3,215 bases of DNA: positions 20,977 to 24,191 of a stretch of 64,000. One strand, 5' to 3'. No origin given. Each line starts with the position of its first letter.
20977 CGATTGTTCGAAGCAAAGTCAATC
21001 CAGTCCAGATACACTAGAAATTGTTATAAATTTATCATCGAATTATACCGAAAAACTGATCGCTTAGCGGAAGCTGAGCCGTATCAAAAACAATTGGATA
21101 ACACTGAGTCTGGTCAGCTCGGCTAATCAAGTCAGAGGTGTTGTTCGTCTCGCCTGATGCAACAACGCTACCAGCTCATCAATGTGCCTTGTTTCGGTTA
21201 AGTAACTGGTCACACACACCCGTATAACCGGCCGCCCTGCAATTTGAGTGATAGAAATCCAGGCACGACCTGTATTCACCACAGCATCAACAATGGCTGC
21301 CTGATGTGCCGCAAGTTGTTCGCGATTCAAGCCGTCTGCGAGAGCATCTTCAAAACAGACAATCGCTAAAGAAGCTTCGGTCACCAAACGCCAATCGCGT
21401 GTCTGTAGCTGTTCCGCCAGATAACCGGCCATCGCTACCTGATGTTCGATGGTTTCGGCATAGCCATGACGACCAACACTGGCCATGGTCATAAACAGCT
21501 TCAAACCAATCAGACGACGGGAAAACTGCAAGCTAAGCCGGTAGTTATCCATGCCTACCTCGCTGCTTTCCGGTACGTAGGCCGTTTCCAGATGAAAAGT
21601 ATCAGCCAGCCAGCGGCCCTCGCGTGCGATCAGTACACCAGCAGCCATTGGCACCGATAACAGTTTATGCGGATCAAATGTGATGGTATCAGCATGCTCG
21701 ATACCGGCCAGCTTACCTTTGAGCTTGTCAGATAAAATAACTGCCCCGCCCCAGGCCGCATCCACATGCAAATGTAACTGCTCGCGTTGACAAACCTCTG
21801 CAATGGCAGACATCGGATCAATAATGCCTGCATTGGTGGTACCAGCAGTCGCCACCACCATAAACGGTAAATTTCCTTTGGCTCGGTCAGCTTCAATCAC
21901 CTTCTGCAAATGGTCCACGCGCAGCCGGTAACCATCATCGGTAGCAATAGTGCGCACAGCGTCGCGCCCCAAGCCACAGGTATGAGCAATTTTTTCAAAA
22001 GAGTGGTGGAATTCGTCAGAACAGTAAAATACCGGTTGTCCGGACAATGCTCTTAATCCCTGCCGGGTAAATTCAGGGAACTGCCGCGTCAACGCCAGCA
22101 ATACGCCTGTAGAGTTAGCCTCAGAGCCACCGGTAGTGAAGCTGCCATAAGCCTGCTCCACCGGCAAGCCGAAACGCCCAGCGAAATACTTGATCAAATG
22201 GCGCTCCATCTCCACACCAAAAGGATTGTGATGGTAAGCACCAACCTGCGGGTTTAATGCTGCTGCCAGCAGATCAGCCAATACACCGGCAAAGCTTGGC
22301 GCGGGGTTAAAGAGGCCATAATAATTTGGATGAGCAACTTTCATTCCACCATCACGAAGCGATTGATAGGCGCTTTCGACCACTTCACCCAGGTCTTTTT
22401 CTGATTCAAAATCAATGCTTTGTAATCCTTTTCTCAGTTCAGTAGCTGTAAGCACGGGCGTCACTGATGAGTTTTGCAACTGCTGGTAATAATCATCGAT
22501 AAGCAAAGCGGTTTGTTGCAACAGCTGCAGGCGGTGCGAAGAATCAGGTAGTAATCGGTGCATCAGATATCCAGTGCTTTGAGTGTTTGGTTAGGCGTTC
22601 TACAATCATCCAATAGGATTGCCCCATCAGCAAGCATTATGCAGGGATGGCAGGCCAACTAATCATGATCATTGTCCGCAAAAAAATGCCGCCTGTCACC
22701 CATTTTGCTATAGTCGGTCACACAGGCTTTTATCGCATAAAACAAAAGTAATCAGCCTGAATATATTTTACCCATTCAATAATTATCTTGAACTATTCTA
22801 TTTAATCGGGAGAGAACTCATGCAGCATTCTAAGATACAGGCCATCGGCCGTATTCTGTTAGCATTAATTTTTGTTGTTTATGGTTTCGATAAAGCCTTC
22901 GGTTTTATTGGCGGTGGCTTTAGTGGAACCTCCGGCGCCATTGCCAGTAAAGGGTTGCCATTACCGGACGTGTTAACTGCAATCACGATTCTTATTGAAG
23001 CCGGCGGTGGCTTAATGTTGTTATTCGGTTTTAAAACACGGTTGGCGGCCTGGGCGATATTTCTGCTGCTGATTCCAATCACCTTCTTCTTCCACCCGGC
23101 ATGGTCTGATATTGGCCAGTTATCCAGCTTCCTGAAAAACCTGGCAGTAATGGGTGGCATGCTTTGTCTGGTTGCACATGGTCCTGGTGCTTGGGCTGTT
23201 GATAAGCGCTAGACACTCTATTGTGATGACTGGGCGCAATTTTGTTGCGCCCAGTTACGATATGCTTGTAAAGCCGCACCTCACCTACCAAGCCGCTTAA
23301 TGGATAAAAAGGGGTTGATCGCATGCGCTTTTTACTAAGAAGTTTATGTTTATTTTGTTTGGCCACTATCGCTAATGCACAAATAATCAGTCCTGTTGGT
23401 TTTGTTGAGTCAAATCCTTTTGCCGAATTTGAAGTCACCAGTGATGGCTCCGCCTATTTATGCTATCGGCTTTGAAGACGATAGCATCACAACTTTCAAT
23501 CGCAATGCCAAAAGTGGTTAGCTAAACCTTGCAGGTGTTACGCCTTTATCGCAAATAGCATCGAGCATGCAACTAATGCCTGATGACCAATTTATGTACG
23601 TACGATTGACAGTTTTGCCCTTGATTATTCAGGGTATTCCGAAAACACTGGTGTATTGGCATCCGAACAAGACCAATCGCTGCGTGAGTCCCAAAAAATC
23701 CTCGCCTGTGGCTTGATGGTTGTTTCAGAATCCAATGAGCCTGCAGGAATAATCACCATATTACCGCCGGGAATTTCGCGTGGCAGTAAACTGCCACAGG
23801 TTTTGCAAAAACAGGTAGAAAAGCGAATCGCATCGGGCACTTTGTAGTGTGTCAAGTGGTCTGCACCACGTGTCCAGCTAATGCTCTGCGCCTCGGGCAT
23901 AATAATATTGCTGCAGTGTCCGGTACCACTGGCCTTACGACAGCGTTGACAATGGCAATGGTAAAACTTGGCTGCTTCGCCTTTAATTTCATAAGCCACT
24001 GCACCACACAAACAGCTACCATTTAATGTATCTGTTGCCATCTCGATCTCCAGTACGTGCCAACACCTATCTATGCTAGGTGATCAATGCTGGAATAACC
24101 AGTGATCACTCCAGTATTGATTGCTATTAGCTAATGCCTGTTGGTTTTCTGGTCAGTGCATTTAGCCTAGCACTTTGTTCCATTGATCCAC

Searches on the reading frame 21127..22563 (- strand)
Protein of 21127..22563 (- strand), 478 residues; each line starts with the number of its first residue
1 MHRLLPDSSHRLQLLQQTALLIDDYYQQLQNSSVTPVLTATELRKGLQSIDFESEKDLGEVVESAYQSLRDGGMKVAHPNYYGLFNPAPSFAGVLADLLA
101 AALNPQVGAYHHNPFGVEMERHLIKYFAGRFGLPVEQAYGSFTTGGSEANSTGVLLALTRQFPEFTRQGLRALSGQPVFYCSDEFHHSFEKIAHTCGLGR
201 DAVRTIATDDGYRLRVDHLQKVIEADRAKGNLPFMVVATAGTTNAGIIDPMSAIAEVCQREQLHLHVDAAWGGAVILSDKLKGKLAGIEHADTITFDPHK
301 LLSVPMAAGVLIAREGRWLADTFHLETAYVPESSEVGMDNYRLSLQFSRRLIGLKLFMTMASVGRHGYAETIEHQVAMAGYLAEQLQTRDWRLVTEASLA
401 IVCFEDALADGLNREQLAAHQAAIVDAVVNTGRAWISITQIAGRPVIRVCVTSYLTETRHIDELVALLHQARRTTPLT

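Call 17: search_protein_families(library=pfam, proteins=[window:21127-22563:-], max_evalue=0.001)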
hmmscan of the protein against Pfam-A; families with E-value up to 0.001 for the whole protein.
window:21127-22563:- (478 aa): 3 families
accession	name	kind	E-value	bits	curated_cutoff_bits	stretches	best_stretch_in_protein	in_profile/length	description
PF00282.25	Pyridoxal_deC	-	8e-73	245.8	27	1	55-405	15-373/375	Pyridoxal-dependent decarboxylase conserved domain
PF01212.27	Beta_elim_lyase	-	3.9e-07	30.1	27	1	185-390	80-234/288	Beta-eliminating lyase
PF05889.19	SepSecS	-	0.00011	21.5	21.1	0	186-334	111-254/389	O-phosphoseryl-tRNA(Sec) selenium transferase, SepSecS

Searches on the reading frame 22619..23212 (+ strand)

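Call 17: search_protein_families(library=pfam, proteins=[window:22619-23212:+], max_evalue=0.001)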
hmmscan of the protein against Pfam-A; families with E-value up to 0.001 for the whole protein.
window:22619-23212:+ (197 aa): 3 families
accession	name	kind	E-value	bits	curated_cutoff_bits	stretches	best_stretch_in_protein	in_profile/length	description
PF07681.17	DoxX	-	1.6e-18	67.5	23.6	1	75-159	3-84/85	DoxX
PF02077.20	SURF4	-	4.5e-07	30.2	27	1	123-196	182-262/267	SURF4 family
PF07291.16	MauE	-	1.2e-05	26.1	27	1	73-158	4-87/128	Methylamine utilisation protein MauE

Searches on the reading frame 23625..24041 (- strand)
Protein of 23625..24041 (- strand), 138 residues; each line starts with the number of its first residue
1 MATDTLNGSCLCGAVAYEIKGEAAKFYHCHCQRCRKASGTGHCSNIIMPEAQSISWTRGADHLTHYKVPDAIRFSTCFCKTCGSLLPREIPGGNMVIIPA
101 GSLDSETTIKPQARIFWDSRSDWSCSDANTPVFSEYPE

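Call 17: search_protein_families(library=pfam, proteins=[window:23625-24041:-], max_evalue=0.001)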
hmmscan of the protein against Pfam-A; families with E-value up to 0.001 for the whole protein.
window:23625-24041:- (138 aa): 1 family
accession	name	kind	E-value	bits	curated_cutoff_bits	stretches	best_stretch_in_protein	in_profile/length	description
PF04828.22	GFA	-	1.2e-26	93.5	24.3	1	5-118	1-114/115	Glutathione-dependent formaldehyde-activating enzyme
